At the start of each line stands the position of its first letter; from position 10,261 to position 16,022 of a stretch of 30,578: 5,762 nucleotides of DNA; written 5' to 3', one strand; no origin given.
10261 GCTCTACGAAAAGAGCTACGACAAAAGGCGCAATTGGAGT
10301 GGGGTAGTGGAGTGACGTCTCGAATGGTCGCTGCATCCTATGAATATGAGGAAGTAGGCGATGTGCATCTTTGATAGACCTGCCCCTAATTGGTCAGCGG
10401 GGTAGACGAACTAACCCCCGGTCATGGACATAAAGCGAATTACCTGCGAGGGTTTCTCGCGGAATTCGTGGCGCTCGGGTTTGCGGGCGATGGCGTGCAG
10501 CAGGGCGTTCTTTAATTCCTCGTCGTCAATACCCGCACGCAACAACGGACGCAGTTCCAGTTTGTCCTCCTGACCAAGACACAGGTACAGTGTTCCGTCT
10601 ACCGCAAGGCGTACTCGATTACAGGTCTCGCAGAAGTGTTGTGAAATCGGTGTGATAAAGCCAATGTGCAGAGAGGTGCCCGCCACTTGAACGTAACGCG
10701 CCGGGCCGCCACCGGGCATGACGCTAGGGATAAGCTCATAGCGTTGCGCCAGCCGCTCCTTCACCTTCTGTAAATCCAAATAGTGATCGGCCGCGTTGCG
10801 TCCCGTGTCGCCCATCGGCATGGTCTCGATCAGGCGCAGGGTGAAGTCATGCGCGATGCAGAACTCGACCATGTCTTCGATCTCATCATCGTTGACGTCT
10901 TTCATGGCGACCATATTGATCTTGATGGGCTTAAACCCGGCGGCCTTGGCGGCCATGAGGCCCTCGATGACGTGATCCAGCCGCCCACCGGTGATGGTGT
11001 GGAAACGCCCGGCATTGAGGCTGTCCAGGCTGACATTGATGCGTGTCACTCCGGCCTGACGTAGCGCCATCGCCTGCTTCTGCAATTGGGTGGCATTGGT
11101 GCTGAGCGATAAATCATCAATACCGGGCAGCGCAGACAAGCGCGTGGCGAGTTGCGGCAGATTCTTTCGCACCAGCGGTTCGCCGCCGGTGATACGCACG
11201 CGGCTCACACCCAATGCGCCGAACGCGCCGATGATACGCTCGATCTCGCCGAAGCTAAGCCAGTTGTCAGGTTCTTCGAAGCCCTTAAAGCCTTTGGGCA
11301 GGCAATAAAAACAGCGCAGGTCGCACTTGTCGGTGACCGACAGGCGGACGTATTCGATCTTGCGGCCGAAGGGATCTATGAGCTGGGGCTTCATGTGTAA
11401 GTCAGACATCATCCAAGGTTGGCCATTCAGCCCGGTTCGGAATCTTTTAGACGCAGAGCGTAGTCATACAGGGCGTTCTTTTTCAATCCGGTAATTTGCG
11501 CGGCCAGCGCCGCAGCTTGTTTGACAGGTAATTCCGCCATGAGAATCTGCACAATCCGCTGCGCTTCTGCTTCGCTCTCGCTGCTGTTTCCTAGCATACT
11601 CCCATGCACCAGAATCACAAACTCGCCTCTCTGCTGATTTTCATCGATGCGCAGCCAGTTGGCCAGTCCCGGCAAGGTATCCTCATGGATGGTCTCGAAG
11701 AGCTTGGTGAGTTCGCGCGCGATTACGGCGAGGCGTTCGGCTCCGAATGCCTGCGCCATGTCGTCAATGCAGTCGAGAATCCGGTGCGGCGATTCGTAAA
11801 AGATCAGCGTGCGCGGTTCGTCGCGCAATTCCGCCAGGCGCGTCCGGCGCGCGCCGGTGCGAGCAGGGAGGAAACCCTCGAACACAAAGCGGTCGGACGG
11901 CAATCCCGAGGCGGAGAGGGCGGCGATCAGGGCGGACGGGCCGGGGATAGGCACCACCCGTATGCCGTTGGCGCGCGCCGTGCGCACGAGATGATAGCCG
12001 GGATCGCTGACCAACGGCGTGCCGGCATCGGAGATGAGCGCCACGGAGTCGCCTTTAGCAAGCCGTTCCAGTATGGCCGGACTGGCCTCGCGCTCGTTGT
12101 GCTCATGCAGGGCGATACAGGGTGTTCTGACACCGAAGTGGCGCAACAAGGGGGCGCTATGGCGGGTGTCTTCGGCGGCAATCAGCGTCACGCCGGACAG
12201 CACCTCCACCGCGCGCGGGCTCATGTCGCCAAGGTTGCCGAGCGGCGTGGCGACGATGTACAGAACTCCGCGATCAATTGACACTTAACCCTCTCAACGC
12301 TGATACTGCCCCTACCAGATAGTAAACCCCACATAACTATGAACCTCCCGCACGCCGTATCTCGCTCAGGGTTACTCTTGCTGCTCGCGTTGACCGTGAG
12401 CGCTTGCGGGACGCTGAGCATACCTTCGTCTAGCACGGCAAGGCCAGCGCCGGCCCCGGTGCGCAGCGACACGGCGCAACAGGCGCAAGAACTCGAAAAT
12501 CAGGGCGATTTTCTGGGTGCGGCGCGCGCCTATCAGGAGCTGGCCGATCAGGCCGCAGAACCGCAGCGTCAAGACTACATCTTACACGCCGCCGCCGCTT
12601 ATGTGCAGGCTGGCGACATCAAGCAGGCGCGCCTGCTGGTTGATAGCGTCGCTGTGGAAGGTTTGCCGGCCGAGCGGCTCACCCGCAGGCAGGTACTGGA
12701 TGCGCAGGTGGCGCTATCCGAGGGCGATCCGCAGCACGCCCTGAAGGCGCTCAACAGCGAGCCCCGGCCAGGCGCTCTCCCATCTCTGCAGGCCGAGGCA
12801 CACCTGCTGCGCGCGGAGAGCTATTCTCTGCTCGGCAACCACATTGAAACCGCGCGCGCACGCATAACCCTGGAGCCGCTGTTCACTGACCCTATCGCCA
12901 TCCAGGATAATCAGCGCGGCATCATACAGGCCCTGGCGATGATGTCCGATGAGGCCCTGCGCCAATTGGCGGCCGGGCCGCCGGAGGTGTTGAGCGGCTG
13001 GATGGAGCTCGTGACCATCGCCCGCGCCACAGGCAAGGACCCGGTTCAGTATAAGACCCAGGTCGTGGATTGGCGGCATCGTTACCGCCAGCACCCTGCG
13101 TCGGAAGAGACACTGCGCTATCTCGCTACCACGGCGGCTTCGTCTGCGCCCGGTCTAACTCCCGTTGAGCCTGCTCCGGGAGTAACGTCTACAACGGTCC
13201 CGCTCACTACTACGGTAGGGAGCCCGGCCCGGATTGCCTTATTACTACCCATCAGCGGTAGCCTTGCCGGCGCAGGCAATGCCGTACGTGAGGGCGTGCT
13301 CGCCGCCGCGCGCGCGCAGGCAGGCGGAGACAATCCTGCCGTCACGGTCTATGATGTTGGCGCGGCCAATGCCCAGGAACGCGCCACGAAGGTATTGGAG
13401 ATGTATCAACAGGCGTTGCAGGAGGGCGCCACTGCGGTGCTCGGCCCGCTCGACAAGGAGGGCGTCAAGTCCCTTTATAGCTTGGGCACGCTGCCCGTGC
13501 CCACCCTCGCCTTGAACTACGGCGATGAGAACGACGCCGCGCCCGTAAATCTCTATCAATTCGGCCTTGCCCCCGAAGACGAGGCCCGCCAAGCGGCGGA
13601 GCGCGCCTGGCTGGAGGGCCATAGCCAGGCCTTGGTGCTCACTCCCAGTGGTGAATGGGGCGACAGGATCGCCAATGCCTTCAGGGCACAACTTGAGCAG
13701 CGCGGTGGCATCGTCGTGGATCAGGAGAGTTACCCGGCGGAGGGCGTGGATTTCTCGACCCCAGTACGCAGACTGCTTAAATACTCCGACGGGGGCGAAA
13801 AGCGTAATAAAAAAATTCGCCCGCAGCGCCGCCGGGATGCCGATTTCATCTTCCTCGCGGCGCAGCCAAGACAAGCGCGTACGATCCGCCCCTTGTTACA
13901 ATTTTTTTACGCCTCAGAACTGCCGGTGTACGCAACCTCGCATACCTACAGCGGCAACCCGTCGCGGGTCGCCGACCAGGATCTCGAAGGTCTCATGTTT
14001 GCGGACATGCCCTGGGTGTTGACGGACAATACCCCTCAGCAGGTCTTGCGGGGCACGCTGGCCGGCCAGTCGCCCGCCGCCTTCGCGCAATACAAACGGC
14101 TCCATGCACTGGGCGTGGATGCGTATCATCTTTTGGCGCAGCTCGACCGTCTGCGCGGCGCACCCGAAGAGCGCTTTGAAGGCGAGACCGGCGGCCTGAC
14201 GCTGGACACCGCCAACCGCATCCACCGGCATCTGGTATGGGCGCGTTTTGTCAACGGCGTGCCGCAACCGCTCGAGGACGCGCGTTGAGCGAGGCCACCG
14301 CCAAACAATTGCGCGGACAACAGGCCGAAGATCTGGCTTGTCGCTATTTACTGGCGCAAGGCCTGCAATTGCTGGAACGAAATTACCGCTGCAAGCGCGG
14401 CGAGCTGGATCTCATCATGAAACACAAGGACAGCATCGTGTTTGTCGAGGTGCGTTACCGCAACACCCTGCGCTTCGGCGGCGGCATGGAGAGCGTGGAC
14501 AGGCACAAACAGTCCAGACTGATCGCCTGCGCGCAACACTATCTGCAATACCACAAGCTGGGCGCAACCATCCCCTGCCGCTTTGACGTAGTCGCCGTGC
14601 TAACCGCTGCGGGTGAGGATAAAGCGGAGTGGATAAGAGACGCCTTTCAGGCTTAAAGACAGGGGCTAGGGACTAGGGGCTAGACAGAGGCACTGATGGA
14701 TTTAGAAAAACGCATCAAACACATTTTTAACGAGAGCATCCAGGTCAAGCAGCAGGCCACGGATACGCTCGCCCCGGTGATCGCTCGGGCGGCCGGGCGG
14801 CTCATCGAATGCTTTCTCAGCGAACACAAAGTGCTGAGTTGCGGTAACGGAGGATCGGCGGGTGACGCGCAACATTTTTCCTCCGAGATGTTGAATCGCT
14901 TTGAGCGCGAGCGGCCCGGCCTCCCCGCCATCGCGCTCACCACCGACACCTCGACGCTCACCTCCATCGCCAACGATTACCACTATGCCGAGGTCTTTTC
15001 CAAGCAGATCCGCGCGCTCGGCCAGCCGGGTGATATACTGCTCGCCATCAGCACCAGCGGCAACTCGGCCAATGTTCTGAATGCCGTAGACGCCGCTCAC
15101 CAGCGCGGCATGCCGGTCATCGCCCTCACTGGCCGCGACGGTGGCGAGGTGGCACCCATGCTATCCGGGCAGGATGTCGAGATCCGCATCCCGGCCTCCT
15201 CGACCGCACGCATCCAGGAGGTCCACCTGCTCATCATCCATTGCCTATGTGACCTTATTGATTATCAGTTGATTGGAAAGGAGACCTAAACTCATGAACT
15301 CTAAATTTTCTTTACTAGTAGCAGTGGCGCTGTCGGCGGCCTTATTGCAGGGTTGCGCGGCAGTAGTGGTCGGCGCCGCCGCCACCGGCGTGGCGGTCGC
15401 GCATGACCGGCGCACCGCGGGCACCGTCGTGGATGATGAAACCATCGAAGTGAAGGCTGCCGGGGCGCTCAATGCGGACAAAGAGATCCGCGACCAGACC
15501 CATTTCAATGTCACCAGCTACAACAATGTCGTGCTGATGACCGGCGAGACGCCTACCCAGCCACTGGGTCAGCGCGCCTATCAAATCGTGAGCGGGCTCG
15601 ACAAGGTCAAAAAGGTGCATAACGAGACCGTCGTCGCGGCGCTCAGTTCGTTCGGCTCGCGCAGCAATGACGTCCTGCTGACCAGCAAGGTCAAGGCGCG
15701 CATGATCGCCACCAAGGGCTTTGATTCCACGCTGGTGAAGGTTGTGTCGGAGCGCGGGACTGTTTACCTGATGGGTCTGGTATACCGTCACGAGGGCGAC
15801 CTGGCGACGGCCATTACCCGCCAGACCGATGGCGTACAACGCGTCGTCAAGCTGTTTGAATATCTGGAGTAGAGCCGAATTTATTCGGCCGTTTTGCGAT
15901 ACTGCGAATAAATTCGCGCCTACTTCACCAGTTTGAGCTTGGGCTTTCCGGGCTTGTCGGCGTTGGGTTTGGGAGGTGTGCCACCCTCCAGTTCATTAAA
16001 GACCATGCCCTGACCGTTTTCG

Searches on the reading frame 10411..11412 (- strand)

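Call 26: search_protein_families(library=pfam, proteins=[window:10411-11412:-])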
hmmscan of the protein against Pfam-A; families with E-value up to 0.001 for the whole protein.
window:10411-11412:- (333 aa): 2 families
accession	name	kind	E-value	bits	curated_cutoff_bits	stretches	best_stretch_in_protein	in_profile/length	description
PF06463.18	Mob_synth_C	-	9.2e-38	129.5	37.4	1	191-317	2-128/128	Molybdenum Cofactor Synthesis C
PF04055.27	Radical_SAM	-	2.9e-31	109.3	29.5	1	25-185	2-166/166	Radical SAM superfamily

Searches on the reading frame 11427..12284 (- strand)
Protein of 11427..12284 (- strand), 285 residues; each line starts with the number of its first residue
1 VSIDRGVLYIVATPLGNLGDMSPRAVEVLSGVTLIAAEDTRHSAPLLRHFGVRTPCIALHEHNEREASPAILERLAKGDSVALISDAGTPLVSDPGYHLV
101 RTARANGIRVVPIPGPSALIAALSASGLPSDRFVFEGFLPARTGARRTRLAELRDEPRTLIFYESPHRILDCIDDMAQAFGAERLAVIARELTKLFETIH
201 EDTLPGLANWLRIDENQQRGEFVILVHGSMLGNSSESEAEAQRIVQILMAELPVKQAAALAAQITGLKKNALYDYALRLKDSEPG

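Call 4: search_protein_families(library=pfam, proteins=[window:11427-12284:-])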
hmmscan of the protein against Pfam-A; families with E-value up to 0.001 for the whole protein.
window:11427-12284:- (285 aa): 2 families
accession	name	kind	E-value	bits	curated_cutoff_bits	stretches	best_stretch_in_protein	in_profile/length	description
PF00590.25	TP_methylase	-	1.6e-34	120.2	27.8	1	8-206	2-210/212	Tetrapyrrole (Corrin/Porphyrin) Methylases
PF23016.2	RsmI_C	-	4.4e-20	71.7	27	1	236-280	2-46/46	RsmI C-terminal HTH domain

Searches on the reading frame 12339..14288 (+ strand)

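Call 4: search_protein_families(library=pfam, proteins=[window:12339-14288:+])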
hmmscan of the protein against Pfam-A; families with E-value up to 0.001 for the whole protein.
window:12339-14288:+ (649 aa): 2 families
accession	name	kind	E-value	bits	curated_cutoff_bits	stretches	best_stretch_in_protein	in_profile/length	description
PF04348.19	LppC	-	2.7e-99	333.7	28.8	2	295-640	217-563/563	LppC putative lipoprotein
PF13458.12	Peripla_BP_6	-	3.3e-12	47.2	31.7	1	297-557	2-248/343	Periplasmic binding protein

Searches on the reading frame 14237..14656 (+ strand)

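Call 4: search_protein_families(library=pfam, proteins=[window:14237-14656:+])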
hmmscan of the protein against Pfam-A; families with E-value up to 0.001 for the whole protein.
window:14237-14656:+ (139 aa): 2 families
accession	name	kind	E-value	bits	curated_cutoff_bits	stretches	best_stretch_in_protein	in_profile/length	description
PF02021.23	UPF0102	-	2.3e-30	105.2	23.6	1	30-121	1-80/80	Uncharacterised protein family UPF0102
PF08378.17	NERD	-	0.00036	21.4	22.1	1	26-83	1-65/111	Nuclease-related domain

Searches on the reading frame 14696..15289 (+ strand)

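Call 4: search_protein_families(library=pfam, proteins=[window:14696-15289:+])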
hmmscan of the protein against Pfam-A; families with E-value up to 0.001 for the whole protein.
window:14696-15289:+ (197 aa): 2 families
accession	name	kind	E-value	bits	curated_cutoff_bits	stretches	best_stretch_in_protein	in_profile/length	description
PF13580.11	SIS_2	-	6.8e-33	114.1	27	1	12-146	4-138/138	SIS domain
PF01380.27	SIS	-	1.4e-08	35.1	25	1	88-169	30-108/131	SIS domain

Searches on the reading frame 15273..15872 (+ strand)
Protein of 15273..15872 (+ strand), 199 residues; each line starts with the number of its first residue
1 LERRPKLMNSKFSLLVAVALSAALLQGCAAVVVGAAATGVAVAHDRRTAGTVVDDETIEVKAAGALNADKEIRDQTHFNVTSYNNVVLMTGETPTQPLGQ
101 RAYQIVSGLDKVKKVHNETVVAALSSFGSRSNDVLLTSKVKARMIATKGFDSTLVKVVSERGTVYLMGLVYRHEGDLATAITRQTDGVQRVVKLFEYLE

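Call 4: search_protein_families(library=pfam, proteins=[window:15273-15872:+])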
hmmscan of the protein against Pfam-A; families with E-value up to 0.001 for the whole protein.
window:15273-15872:+ (199 aa): 1 family
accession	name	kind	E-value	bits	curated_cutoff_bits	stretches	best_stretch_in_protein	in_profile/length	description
PF04972.22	BON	-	3.5e-26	91.7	27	2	54-122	1-68/69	BON domain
